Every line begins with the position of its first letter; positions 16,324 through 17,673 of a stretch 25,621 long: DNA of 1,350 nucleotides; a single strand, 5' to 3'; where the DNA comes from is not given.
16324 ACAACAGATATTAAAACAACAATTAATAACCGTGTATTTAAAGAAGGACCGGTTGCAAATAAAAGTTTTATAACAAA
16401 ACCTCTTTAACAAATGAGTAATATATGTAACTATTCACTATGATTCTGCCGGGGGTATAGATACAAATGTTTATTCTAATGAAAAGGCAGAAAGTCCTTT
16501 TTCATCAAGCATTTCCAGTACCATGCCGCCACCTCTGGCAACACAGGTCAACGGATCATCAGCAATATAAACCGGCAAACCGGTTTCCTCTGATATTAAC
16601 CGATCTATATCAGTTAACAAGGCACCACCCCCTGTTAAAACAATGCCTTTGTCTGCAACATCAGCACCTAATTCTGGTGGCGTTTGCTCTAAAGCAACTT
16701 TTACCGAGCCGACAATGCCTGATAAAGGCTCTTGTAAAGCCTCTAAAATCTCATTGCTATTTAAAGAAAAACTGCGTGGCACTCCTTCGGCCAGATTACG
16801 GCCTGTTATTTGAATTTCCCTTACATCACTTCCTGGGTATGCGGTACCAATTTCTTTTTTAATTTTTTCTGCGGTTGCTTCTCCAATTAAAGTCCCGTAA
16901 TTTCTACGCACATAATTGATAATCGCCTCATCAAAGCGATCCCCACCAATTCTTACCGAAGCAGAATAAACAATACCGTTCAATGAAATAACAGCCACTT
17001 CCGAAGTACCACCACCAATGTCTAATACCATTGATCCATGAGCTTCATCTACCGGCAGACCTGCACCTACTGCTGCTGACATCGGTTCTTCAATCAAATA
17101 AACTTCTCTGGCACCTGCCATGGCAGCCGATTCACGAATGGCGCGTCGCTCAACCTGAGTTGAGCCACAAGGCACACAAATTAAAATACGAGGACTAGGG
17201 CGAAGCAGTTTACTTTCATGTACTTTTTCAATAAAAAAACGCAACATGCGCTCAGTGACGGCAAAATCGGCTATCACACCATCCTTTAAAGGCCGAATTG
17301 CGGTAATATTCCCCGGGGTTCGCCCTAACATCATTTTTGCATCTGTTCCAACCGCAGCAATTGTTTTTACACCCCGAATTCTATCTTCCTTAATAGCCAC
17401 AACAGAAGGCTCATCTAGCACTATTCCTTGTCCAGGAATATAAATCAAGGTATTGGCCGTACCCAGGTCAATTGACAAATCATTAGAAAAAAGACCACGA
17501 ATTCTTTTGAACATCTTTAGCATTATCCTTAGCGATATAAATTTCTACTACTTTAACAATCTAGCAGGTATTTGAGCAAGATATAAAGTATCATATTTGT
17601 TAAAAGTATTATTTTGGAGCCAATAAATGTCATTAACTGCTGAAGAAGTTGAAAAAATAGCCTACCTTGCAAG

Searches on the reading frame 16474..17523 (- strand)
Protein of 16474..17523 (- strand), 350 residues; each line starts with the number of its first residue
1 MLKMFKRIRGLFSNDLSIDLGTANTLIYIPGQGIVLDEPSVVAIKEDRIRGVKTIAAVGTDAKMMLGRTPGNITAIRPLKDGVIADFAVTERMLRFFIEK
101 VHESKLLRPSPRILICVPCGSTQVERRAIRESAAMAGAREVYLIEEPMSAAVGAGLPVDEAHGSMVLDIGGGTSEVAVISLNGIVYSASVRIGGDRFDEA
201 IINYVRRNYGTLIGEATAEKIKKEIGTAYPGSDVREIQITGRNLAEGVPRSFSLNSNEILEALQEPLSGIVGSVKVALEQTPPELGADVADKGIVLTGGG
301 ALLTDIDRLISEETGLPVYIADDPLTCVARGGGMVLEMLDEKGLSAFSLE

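Call 4: search_protein_families(library=ncbifam, proteins=[window:16474-17523:-])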
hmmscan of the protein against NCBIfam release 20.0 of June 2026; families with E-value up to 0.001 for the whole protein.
window:16474-17523:- (350 aa): 17 families
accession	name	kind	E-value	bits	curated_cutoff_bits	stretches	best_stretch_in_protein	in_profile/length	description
NF010539.0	PRK13927.1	subfamily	1.7e-159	530.2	293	1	9-342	2-332/339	rod shape-determining protein MreB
TIGR00904.1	mreB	subfamily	6.2e-155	515.3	365.75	1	12-341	1-331/334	MreB/Mrl family cell shape determining protein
NF010540.1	PRK13929.1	exception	5.6e-115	384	515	1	13-341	4-329/334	rod-share determining protein MreBH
NF040964.1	MamK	subfamily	5.9e-17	61.7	400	1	16-333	3-316/335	MamK family actin-like protein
NF053558.1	BeeR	equivalog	6.2e-16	58.3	530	1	19-310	6-304/349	BeeR family actin-like protein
TIGR01991.1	HscA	equivalog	1.8e-15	56.5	708.55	1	48-341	70-364/600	Fe-S protein assembly chaperone HscA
TIGR01174.1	ftsA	equivalog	2.1e-14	53.4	175.85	1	150-322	183-346/371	cell division protein FtsA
NF003520.0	PRK05183.1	subfamily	2.7e-14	52.5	620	1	80-340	121-383/621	Fe-S protein assembly chaperone HscA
NF011660.0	PRK15080.1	equivalog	1.3e-13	50.8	182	1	78-201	63-180/277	ethanolamine utilization protein EutJ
TIGR02350.1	prok_dnaK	equivalog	1.4e-12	46.8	822.55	1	100-209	120-235/596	molecular chaperone DnaK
TIGR02529.1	EutJ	subfamily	6.3e-12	45.5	152.1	1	77-208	29-154/239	ethanolamine utilization protein EutJ family protein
NF001413.0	PRK00290.1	equivalog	1.3e-11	43.6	648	1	105-208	128-235/625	molecular chaperone DnaK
NF009946.0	PRK13410.1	equivalog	1.9e-11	42.9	1019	1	109-208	134-238/669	molecular chaperone DnaK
NF009947.0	PRK13411.1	equivalog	6.6e-11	41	1002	1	112-209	135-238/662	molecular chaperone DnaK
NF002399.0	PRK01433.1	equivalog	8.8e-08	31.2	743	1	105-210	136-246/595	Fe-S protein assembly chaperone HscA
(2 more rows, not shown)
